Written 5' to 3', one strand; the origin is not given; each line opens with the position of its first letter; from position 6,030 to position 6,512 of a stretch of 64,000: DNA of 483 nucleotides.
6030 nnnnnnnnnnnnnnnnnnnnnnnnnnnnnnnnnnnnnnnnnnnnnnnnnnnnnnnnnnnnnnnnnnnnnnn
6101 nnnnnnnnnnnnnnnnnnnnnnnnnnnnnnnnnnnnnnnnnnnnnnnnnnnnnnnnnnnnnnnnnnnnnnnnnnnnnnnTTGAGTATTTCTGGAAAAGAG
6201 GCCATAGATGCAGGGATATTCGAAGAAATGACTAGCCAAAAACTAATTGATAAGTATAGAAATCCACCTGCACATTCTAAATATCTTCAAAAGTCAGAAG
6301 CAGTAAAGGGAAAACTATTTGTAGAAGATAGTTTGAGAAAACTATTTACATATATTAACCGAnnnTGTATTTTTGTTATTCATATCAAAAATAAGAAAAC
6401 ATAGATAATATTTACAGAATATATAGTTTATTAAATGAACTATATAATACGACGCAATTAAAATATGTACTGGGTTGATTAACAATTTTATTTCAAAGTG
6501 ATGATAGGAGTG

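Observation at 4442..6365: Unknown 536-aa protein occupies the place of a paralog's 3' half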

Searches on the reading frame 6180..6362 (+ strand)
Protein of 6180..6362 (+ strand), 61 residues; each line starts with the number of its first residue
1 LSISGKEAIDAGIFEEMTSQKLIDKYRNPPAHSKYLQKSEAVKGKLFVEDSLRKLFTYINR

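Call 93: search_solved_structures(query=A7, max_evalue=10, show_alignments=5)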
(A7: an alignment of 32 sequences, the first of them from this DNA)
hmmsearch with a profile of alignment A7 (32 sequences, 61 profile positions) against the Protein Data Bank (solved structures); distinct sequences matched with E-value up to 10: 0.
